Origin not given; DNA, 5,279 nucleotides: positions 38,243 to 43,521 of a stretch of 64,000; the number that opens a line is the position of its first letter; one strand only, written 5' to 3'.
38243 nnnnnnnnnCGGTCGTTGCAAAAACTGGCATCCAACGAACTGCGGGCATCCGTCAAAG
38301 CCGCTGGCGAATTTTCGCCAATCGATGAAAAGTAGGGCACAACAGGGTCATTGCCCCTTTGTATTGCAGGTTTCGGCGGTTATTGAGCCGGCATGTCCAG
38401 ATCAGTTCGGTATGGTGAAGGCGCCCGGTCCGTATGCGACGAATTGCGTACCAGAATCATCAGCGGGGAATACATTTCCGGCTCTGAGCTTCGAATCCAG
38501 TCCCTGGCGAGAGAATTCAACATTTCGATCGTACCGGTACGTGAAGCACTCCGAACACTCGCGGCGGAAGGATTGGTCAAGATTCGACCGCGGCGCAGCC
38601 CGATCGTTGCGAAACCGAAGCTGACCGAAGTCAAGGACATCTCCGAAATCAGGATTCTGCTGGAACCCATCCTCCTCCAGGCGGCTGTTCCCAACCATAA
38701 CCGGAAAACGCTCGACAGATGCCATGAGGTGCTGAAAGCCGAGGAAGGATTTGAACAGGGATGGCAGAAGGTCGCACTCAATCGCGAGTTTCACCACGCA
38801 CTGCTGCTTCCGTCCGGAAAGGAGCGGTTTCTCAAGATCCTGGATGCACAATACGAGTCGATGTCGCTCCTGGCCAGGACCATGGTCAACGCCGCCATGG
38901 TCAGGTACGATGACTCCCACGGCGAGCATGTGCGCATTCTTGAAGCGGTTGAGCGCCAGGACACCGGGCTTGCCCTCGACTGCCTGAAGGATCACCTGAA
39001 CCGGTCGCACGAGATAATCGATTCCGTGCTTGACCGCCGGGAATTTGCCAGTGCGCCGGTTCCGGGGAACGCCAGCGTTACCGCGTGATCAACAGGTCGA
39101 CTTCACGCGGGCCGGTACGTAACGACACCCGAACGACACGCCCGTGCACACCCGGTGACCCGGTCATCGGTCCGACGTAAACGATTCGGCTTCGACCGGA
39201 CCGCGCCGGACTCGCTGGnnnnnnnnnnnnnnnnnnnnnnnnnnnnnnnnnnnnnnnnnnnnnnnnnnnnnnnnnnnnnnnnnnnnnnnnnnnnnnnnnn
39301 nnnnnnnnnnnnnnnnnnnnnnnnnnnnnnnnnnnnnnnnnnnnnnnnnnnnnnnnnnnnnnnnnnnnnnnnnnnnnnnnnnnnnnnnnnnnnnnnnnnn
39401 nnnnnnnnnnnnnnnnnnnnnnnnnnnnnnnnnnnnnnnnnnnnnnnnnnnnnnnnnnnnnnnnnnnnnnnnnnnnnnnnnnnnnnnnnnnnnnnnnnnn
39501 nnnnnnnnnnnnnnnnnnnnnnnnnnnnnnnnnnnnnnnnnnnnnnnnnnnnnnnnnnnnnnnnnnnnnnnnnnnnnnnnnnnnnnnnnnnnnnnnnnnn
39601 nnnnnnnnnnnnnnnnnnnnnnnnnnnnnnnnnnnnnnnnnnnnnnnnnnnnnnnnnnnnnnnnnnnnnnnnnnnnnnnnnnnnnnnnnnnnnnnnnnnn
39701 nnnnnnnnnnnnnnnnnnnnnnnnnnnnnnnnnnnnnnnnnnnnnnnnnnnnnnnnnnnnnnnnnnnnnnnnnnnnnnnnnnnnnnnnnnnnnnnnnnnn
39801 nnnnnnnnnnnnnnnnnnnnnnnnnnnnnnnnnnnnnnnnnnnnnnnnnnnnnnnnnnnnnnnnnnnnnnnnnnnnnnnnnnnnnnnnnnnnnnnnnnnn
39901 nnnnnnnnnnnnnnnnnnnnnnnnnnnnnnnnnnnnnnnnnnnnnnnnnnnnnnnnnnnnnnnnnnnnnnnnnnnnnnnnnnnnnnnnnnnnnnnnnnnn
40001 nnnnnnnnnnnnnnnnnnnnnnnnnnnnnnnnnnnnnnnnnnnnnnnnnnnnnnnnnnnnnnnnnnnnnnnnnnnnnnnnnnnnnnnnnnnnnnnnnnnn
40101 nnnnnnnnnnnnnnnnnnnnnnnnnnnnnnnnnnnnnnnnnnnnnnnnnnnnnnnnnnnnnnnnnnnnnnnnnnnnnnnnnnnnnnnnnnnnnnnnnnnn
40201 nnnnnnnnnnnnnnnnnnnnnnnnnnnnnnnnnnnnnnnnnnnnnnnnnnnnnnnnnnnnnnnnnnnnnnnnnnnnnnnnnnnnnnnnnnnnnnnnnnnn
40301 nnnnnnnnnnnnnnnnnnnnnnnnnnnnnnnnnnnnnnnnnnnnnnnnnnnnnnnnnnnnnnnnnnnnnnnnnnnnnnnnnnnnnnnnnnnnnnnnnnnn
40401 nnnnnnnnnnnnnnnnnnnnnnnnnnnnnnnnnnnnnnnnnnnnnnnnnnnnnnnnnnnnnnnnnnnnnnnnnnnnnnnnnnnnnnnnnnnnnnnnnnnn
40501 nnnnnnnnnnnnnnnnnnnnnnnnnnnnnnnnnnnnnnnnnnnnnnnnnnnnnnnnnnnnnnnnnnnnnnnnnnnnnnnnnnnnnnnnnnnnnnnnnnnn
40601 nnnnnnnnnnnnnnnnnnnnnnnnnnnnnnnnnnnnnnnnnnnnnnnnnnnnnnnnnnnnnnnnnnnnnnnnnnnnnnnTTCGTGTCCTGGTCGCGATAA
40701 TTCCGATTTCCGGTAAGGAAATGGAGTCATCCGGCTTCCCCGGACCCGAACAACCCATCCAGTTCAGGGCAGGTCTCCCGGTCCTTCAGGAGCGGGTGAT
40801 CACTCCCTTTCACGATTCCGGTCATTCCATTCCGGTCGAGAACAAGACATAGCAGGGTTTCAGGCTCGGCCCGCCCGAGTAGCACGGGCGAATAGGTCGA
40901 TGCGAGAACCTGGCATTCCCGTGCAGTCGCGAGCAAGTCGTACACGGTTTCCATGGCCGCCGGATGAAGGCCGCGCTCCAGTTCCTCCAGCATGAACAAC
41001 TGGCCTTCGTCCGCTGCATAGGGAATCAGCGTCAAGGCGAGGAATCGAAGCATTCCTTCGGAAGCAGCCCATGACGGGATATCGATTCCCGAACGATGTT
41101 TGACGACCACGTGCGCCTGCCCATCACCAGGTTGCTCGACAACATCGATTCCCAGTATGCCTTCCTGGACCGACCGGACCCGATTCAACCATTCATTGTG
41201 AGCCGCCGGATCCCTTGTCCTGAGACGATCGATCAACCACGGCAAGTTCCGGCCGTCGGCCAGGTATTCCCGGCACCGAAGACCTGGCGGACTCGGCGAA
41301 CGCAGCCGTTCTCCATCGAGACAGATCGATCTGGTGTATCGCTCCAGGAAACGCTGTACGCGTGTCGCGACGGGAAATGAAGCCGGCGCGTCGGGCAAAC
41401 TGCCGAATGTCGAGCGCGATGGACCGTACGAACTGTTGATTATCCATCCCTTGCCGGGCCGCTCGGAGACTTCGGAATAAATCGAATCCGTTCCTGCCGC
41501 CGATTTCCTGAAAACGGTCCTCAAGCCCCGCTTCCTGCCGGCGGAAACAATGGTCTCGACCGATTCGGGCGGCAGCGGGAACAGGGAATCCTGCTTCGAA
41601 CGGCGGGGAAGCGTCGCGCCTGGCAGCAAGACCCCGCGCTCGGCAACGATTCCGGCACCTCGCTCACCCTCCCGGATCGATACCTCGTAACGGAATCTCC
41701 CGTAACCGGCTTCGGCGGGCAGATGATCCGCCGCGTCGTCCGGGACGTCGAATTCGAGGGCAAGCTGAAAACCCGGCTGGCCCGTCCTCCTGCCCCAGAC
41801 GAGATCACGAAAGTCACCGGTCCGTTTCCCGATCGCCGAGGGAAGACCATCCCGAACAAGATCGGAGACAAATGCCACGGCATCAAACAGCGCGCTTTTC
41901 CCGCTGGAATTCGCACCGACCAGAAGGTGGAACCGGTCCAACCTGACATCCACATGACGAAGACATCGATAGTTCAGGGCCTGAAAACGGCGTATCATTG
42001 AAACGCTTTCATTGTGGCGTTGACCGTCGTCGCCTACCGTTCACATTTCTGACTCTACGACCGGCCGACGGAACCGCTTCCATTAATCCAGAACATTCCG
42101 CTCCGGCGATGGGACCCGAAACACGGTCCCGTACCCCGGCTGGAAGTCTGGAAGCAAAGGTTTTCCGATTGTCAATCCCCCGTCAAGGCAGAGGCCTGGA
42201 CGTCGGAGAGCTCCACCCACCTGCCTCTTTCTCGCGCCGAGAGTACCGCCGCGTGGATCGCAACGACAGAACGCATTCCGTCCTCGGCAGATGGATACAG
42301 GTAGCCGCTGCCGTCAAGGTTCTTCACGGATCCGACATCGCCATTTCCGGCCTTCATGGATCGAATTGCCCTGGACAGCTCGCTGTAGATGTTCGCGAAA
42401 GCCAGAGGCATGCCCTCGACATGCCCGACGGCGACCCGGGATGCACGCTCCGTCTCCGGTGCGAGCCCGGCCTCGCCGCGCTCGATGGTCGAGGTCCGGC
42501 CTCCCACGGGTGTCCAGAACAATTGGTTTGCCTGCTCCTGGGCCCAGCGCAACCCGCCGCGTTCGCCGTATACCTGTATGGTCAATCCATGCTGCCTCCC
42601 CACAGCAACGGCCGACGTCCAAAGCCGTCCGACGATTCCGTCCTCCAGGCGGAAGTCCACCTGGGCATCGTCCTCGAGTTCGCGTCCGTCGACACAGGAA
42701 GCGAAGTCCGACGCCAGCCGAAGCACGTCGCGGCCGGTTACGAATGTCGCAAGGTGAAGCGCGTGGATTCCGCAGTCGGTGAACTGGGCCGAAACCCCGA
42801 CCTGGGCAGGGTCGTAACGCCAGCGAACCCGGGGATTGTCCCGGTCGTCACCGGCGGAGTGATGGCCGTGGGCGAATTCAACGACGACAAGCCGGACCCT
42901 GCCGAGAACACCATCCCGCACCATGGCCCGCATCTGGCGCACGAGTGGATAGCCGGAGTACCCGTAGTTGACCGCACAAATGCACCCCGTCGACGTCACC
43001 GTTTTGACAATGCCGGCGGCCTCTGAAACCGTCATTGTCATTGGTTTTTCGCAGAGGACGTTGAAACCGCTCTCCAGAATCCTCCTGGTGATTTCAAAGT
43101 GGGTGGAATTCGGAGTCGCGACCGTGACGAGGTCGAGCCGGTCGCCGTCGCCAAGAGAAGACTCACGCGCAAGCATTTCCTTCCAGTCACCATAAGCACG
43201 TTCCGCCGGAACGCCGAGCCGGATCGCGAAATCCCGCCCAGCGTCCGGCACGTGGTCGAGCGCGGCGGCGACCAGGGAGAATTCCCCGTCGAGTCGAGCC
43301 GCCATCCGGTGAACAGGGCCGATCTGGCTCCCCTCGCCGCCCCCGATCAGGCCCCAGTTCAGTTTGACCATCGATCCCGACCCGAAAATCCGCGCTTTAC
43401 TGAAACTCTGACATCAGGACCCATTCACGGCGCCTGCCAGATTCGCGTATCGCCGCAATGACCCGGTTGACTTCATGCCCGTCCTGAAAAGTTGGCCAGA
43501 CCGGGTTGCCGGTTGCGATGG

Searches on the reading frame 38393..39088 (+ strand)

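Call 49: search_protein_families(library=pfam, proteins=[window:38393-39088:+], max_evalue=0.00001)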
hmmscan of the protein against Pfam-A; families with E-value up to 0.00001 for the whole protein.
window:38393-39088:+ (231 aa): 2 families
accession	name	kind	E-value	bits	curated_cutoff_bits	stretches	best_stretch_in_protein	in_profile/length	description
PF00392.27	GntR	-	4.4e-16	58.7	27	1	12-69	3-61/64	Bacterial regulatory proteins, gntR family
PF07729.17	FCD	-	6.2e-16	59.4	24.3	1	82-203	1-124/125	FCD domain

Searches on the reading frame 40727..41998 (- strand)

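Call 49: search_protein_families(library=pfam, proteins=[window:40727-41998:-], max_evalue=0.00001)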
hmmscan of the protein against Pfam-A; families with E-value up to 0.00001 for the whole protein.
window:40727-41998:- (423 aa): 3 families
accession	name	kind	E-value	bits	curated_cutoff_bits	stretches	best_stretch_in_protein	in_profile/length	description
PF13304.12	AAA_21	-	2.4e-23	84.1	27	2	299-374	225-303/304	AAA domain, putative AbiEii toxin, Type IV TA system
PF13175.12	AAA_15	-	3.9e-10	40.3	32.1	1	1-41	1-43/374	AAA ATPase domain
PF02463.25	SMC_N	-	1e-06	28.8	40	0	2-44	2-47/220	RecF/RecN/SMC N terminal domain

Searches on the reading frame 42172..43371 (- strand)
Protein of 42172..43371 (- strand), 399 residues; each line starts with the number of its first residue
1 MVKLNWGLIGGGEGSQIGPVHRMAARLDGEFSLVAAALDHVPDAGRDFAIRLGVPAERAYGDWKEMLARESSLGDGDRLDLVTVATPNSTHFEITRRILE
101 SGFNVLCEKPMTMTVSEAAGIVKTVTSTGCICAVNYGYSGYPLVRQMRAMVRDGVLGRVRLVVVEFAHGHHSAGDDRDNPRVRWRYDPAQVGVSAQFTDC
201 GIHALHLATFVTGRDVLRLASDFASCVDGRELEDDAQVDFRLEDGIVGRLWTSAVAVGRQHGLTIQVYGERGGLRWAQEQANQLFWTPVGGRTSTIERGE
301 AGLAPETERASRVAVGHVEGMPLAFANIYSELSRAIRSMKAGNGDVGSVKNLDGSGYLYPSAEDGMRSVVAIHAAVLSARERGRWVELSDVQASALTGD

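Call 49: search_protein_families(library=pfam, proteins=[window:42172-43371:-], max_evalue=0.00001)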
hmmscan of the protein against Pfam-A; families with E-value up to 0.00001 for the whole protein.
window:42172-43371:- (399 aa): 3 families
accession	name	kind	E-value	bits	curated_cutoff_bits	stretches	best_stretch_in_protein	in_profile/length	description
PF22725.1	GFO_IDH_MocA_C3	-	6.3e-23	81.6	27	1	144-274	1-123/124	GFO/IDH/MocA C-terminal domain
PF01408.29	GFO_IDH_MocA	-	1.2e-20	74.8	24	1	5-136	2-120/120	Oxidoreductase family, NAD-binding Rossmann fold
PF02894.22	GFO_IDH_MocA_C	-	6.7e-13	49.4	22.9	1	148-388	1-218/218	Oxidoreductase family, C-terminal alpha/beta domain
